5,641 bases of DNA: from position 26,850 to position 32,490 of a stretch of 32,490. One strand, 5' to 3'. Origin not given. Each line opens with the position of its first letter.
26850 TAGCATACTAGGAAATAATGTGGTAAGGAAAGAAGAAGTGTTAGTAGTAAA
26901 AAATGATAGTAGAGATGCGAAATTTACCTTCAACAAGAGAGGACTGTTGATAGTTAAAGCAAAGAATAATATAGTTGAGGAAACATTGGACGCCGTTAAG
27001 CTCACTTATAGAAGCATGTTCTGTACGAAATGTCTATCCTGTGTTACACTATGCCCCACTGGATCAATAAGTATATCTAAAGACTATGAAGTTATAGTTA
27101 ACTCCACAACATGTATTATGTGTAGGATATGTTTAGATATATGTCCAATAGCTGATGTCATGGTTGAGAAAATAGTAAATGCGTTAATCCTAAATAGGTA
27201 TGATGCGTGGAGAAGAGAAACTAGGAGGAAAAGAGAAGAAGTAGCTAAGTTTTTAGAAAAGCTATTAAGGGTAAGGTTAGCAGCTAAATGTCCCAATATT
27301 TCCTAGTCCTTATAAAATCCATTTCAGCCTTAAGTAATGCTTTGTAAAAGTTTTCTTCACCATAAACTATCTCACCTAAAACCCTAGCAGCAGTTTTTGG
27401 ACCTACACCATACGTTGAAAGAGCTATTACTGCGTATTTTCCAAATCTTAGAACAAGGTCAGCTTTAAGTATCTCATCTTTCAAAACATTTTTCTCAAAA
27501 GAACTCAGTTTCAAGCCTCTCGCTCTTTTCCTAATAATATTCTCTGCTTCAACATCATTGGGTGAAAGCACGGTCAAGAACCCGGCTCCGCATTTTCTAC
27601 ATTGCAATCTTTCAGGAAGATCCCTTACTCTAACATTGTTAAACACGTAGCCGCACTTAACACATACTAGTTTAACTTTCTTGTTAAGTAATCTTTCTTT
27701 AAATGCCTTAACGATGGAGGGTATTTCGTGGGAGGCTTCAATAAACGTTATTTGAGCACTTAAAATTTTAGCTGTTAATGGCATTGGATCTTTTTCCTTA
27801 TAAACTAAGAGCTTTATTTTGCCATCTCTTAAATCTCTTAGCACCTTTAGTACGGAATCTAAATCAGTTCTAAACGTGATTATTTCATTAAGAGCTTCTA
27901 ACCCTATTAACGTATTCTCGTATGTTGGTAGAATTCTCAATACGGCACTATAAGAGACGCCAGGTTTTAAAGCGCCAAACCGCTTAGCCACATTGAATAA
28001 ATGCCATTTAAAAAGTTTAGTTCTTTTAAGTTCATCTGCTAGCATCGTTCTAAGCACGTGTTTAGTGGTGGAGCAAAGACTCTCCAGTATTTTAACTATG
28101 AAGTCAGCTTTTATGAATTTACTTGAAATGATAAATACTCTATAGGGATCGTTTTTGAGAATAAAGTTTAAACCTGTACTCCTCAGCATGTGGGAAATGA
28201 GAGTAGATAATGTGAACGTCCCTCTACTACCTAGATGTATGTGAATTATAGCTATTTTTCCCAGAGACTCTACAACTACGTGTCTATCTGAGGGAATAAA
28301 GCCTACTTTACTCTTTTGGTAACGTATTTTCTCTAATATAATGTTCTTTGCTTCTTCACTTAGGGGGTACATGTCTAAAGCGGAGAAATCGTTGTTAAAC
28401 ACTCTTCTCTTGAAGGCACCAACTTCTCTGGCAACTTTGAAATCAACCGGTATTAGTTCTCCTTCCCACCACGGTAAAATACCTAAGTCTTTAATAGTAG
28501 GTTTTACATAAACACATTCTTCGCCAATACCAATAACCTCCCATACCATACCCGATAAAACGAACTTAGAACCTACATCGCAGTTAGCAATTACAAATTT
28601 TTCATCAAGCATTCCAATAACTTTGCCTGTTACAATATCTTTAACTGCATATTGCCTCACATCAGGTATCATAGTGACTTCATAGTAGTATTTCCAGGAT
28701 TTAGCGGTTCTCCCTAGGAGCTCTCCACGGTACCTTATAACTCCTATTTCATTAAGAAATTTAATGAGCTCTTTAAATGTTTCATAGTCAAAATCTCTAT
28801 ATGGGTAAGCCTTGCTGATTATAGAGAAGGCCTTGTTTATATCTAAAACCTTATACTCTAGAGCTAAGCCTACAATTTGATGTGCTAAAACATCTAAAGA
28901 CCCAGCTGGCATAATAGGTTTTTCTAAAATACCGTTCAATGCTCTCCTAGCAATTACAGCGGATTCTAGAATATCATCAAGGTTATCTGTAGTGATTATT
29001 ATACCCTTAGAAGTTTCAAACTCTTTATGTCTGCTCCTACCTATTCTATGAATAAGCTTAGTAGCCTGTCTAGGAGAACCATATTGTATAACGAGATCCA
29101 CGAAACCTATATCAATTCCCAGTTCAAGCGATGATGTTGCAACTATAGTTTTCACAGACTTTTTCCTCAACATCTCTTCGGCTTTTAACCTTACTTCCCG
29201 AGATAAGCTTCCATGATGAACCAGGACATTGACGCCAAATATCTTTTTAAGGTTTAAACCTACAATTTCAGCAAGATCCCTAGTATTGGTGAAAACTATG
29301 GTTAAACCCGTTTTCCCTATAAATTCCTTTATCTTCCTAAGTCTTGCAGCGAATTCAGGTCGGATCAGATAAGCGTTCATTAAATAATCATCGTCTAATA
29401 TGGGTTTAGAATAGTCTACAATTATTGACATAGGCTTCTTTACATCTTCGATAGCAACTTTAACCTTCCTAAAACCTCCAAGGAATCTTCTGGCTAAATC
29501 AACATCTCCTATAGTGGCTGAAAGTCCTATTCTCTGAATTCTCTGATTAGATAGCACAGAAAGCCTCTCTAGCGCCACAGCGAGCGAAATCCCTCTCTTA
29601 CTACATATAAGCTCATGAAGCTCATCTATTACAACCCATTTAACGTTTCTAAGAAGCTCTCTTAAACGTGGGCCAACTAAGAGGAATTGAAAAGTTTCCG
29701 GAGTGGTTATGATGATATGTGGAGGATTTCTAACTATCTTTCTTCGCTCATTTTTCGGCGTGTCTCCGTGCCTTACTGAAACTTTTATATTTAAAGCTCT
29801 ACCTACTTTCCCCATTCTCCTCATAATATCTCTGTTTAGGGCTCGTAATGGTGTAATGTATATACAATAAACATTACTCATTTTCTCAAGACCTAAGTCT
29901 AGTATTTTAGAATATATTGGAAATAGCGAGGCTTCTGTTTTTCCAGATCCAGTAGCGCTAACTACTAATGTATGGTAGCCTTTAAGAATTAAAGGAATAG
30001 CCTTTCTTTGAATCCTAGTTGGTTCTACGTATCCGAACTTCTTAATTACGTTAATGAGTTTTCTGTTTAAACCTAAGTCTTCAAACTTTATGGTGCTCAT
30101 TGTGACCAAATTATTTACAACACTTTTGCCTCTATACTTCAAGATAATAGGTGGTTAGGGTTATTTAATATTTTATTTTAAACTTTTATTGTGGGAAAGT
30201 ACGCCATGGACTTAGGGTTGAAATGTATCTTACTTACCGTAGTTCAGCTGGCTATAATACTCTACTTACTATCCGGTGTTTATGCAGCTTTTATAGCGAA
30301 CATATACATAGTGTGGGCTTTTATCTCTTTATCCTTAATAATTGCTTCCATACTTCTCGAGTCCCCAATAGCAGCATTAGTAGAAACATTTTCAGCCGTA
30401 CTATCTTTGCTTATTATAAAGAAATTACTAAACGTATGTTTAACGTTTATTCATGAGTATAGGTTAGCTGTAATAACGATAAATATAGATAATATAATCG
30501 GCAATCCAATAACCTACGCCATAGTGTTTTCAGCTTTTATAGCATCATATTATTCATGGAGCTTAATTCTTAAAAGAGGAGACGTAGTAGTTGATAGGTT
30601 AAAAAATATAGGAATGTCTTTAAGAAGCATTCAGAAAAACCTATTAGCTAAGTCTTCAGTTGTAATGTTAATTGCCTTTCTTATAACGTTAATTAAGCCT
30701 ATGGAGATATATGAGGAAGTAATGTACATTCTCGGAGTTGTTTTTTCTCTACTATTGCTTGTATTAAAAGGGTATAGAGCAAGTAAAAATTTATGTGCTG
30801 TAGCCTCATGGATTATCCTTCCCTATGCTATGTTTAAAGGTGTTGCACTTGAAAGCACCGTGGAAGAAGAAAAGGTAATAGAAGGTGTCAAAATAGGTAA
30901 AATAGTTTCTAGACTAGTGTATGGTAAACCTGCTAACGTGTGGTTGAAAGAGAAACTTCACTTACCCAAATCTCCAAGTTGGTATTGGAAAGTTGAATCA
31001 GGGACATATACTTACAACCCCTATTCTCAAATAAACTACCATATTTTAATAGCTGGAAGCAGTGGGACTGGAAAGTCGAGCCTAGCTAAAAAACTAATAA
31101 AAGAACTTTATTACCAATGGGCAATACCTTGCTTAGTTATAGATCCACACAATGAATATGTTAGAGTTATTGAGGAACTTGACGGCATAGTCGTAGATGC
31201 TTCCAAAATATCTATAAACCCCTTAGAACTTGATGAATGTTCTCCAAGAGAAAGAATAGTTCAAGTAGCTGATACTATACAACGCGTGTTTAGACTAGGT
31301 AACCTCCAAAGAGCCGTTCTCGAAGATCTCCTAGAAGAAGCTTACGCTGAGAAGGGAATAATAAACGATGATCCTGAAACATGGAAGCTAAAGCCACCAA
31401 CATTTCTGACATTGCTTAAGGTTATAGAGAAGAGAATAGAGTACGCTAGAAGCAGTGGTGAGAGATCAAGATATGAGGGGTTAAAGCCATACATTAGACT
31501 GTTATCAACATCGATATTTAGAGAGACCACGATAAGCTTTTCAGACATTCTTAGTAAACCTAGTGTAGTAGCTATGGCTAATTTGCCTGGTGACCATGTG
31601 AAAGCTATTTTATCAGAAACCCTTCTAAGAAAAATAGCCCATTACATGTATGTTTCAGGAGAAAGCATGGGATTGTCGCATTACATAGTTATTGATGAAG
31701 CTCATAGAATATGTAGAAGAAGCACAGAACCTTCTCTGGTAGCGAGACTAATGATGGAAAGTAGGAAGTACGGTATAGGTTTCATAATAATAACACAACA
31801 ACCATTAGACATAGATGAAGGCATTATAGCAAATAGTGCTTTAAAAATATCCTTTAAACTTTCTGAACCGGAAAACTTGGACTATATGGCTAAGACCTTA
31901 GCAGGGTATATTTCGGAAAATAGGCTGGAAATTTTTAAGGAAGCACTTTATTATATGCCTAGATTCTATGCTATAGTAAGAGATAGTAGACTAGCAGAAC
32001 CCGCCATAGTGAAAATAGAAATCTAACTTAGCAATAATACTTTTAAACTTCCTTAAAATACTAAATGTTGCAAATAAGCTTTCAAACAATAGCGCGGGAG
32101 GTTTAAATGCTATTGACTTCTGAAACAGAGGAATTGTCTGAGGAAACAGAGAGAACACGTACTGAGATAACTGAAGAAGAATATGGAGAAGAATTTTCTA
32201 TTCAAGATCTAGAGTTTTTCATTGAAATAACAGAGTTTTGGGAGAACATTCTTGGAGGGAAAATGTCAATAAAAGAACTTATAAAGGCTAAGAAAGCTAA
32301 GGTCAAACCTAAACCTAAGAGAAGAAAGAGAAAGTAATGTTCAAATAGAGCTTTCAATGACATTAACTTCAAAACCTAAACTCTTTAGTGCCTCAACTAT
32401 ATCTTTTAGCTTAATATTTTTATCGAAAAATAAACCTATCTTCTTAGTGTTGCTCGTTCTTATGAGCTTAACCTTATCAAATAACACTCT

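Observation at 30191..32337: Second, differently anchored HerA/VirB4-type membrane ATPase plus a small acidic/basic protein, divergent from an Lhr helicase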

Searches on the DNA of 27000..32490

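Call 91: search_rna_families(source=window, start=27000, end=32490, threshold=gathering)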
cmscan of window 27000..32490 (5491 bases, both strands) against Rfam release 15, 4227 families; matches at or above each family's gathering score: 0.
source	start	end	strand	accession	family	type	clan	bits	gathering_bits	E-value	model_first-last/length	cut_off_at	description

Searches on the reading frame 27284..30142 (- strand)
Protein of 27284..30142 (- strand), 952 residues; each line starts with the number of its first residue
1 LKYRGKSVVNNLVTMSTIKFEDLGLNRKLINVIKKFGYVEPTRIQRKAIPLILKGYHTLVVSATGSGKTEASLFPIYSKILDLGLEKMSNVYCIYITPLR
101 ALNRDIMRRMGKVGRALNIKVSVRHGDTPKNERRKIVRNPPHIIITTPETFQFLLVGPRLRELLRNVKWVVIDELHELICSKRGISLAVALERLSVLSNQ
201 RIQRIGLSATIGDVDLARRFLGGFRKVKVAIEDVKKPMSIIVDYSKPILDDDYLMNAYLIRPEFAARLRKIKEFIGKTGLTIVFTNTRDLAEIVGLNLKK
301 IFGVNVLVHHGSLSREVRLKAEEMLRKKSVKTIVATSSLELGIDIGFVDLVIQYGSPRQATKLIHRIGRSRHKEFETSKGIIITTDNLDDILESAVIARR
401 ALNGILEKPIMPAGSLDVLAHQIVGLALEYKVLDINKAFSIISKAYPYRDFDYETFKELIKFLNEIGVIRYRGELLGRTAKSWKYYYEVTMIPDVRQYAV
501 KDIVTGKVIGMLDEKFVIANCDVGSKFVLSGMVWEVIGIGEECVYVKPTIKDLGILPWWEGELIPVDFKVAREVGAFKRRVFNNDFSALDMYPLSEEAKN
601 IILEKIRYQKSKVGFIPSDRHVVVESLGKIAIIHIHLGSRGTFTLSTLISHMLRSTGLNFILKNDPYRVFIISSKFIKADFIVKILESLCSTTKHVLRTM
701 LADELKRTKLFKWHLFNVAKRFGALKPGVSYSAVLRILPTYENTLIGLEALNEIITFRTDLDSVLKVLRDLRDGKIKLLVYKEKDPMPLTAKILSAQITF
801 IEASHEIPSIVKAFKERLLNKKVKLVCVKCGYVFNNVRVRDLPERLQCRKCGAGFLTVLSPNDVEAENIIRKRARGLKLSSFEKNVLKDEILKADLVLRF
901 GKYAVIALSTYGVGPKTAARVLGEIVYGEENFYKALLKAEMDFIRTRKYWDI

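Call 6: search_protein_families(library=pfam, proteins=[window:27284-30142:-], max_evalue=0.01)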
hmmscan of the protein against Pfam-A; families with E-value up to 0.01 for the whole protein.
window:27284-30142:- (952 aa): 6 families
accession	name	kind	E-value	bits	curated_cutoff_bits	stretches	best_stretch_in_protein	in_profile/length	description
PF00270.35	DEAD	-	1.9e-38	132.2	26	1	42-212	1-161/167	DEAD/DEAH box helicase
PF00271.37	Helicase_C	-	9.8e-22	77.7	23.5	1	269-370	4-106/110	Helicase conserved C-terminal domain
PF08494.16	DEAD_assoc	-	1e-18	68.3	23.5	1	616-787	1-188/191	DEAD/H associated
PF19306.5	WH_Lhr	-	6.3e-16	58.6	27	1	403-550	5-162/168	Large helicase-related protein, winged helix domain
PF04851.21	ResIII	-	4.7e-06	27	22.5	1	44-211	7-162/164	Type III restriction enzyme, res subunit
PF22590.2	Cas3-like_C_2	-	0.0062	17.2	27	0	281-371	5-103/106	CRISPR-associated nuclease/helicase Cas3, C-terminal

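Call 7: search_protein_families(library=ncbifam, proteins=[window:27284-30142:-], max_evalue=0.01)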
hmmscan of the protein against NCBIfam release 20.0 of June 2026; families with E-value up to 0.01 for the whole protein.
window:27284-30142:- (952 aa): 30 families (the best 25 are shown)
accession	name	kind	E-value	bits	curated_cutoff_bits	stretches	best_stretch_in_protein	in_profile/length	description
NF010338.0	PRK13767.1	equivalog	2.3e-137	459.5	849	1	38-820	31-865/877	ATP-dependent helicase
TIGR04121.1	DEXH_lig_assoc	equivalog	2e-105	353.3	850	1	40-720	13-693/804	ligase-associated DNA damage response DEXH box helicase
NF007284.0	PRK09751.1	equivalog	1e-75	255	1496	2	38-299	27-313/1538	ATP-dependent helicase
NF008394.0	PRK11192.1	equivalog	1.1e-32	113.5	507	1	18-371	3-339/441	ATP-dependent RNA helicase SrmB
TIGR03817.1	DECH_helic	hypoth_equivalog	1.1e-31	109.9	874.1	1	28-537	24-523/742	helicase/secretion neighborhood putative DEAH-box helicase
NF053631.1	RNA_helic_CshA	equivalog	4.6e-29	101.6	646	1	20-370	1-328/434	degradosome RNA helicase CshA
NF008744.0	PRK11776.1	equivalog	3.6e-27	95.1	524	1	16-373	2-336/460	ATP-dependent RNA helicase DbpA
NF053636.1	DDHlcsCsdAPsy1082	equivalog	4.5e-23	81.6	890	1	17-392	2-353/512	DEAD/DEAH box helicase CsdA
NF053711.1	RNA_heli_RhlE1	exception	7.3e-22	77.7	750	1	19-395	2-360/434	RNA helicase RhlE1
NF040935.1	helicase_Hel308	equivalog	1.2e-21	76.5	1200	2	15-298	1-267/704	ATP-dependent DNA helicase Hel308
NF007882.0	PRK10590.1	equivalog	2.3e-21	76.3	743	2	19-178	2-161/456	ATP-dependent RNA helicase RhlE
NF001308.0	PRK00254.1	equivalog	1.1e-19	70.1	1216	2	19-217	2-185/720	ATP-dependent DNA helicase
NF008642.0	PRK11634.1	equivalog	8.5e-19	67.4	989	1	17-370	5-336/628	DEAD/DEAH family ATP-dependent RNA helicase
NF053710.1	RNA_heli_RhlE2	exception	9e-18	64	925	2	19-85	2-68/635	RNA helicase RhlE2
NF002251.0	PRK01172.1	equivalog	1.6e-17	63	891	2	19-303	2-261/674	ATP-dependent DNA helicase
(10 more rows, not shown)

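Call 87: search_protein_families(library=padloc, proteins=[window:27284-30142:-], max_evalue=0.001)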
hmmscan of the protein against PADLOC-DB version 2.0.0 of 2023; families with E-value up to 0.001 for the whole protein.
window:27284-30142:- (952 aa): 50 families (the best 25 are shown)
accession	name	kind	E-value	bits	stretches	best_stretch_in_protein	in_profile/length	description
PDLC02503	BrxHI|BrxHII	-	3.6e-87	291.3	1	32-653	16-613/698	BrxHI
PDLC03960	SngC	-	4.7e-85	284.8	1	25-714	9-691/720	-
PDLC02897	DpdJ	-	2.6e-65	219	1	38-562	97-649/1570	DpdJ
PDLC02501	BrxHI|BrxHII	-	1.8e-53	179.9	1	35-583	18-553/925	BrxHI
PDLC00192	HamB1|HamB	-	8.9e-23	77.9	2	38-209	266-432/1104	DEAD-box helicase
PDLC00194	HamB1|HamB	-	1.5e-18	64.1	2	64-224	254-406/995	DEAD-box helicase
PDLC03928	PsyrT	-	3.1e-17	60.1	2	263-390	225-351/689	-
PDLC00036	DruE3|DruE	-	1.3e-16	56.9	1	40-214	92-288/2023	SNF2 family N-terminal domain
PDLC00188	HamB1|HamB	-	3.4e-15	53.2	1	52-220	255-418/1037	DEAD-box helicase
PDLC01252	Cas3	-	5e-15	53.7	1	59-387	3-302/324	CAS-I; effector_G3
PDLC00178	HamB1|HamB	-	2.9e-14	50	1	52-222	258-423/830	DEAD-box helicase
PDLC00175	HamB1|HamB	-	7.2e-14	48.2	1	53-220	239-399/1000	DEAD-box helicase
PDLC04531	PDC-M23B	-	1.8e-13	47.5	2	50-189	307-450/1060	-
PDLC00938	Cas3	-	1.2e-12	45.7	1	59-390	3-338/358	CRISPR-associated helicase Cas3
PDLC02861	DpdF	-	1.4e-12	44.7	1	26-370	13-330/611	DpdF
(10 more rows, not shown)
